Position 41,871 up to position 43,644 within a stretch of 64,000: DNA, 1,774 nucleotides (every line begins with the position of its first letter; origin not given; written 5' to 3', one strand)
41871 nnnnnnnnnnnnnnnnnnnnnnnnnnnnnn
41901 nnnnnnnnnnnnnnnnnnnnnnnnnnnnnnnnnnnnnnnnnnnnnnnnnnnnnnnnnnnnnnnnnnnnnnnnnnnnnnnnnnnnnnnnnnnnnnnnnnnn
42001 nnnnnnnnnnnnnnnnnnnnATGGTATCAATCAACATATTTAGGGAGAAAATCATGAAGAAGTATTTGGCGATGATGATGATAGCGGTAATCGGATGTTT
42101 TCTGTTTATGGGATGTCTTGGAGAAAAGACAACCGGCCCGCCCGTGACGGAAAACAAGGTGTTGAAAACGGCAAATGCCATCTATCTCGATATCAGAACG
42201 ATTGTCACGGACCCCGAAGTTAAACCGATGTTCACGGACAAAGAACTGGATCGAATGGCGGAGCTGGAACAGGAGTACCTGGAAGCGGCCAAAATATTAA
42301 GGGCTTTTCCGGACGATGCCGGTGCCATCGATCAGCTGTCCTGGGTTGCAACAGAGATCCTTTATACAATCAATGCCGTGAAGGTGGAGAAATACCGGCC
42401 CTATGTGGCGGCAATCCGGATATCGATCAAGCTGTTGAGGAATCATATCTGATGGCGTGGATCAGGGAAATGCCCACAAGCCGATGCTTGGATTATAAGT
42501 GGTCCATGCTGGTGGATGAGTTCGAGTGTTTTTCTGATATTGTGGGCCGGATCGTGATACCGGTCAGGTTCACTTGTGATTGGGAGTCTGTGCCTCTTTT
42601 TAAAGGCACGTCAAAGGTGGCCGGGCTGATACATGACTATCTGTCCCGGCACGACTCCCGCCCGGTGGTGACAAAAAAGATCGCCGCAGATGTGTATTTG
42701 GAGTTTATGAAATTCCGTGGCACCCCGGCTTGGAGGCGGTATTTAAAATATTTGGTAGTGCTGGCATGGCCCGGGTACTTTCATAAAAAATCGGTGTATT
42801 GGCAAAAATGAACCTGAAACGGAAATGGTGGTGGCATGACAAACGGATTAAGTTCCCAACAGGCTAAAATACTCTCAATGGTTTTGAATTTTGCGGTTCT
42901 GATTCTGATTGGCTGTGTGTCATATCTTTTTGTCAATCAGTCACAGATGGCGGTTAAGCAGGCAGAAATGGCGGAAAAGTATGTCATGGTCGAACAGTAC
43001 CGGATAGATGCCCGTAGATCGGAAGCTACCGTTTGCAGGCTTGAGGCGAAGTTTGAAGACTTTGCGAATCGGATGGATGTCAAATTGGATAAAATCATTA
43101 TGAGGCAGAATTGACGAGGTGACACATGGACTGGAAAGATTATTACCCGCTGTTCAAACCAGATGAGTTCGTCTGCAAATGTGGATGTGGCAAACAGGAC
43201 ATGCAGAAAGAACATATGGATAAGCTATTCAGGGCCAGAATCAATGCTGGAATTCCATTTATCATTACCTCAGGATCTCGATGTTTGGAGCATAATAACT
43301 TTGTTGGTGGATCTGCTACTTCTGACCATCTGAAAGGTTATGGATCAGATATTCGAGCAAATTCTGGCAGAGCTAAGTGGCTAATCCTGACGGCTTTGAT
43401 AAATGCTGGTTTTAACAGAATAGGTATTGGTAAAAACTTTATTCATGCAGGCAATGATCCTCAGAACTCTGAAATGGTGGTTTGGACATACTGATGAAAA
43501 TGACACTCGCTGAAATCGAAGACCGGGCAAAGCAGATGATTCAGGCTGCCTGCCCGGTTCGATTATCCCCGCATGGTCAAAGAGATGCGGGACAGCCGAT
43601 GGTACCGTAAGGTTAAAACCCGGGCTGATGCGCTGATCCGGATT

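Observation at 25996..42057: Single 16-kb ORF (~5,350 aa) closing the virion operon: a giant multi-enzyme protein, probably packaged and injected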

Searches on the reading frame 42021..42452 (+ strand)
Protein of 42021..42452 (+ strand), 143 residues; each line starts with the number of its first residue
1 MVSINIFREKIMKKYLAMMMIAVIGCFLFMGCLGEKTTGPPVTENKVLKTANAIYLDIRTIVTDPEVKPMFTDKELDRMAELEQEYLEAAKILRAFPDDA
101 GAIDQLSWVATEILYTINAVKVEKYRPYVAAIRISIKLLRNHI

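Call 9: search_protein_families(library=phrogs, proteins=[window:42021-42452:+], max_evalue=0.001)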
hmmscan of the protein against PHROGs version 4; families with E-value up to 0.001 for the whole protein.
window:42021-42452:+ (143 aa): 0 families

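Call 39: search_protein_families(library=pfam, proteins=[window:42021-42452:+], max_evalue=0.01)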
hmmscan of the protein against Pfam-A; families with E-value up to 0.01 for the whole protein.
window:42021-42452:+ (143 aa): 1 family
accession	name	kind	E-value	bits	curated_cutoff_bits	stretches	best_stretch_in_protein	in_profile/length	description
PF17089.10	YjbT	-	0.0048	17.3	27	0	118-140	4-26/92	Uncharacterised protein family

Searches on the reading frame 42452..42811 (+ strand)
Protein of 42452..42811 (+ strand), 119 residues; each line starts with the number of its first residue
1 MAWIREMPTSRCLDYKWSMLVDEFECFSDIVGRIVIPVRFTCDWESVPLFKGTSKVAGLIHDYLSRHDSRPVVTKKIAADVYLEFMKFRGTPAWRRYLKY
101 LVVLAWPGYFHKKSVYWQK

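Call 9: search_protein_families(library=phrogs, proteins=[window:42452-42811:+], max_evalue=0.001)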
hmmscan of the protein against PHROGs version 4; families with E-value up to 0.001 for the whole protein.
window:42452-42811:+ (119 aa): 1 family
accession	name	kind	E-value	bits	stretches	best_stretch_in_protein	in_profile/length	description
phrog_1158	-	tail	1.1e-09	39.2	1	13-106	19-126/205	tail assembly chaperone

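Call 39: search_protein_families(library=pfam, proteins=[window:42452-42811:+], max_evalue=0.01)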
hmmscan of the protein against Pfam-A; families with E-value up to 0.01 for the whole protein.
window:42452-42811:+ (119 aa): 1 family
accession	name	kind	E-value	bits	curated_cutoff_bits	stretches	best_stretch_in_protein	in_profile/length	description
PF07087.16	DUF1353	-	5.4e-08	32.8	22.5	1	20-103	3-91/91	Protein of unknown function (DUF1353)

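Call 55: find_encoding_contigs(protein=window:42452-42811:+, flank=10000, max_places=8)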
Protein window:42452-42811:+ (119 aa): 4 contigs read that carry it; 4 places shown.
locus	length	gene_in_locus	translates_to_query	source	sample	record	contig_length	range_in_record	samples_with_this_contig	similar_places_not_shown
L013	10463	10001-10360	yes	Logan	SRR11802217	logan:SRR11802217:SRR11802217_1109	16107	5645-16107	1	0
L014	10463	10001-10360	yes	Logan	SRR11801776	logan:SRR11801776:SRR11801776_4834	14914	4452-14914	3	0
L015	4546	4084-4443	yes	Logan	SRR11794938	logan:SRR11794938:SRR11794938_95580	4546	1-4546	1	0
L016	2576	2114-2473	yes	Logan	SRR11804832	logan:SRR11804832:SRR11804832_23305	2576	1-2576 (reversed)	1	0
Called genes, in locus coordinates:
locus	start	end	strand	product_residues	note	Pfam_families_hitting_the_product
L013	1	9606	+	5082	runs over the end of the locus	?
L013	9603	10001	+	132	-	-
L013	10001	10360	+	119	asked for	PF07087:DUF1353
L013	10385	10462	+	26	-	?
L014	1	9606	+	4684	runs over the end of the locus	?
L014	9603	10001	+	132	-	-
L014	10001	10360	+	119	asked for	PF07087:DUF1353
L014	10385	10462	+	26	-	?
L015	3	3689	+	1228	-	?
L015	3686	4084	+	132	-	-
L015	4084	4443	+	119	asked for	PF07087:DUF1353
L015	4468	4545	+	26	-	?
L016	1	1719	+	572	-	?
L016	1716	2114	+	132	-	-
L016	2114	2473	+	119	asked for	PF07087:DUF1353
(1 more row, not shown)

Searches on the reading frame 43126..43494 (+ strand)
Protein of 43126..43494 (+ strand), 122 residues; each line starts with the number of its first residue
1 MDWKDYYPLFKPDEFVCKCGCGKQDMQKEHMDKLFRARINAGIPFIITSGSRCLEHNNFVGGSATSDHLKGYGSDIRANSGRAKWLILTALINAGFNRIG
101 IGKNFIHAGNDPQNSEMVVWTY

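Call 39: search_protein_families(library=pfam, proteins=[window:43126-43494:+], max_evalue=0.01)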
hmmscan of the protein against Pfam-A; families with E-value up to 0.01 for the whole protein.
window:43126-43494:+ (122 aa): 1 family
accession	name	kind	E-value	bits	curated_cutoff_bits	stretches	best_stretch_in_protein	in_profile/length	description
PF08291.16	Peptidase_M15_3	-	1.4e-14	54.6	23.2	1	10-107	3-106/108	Peptidase M15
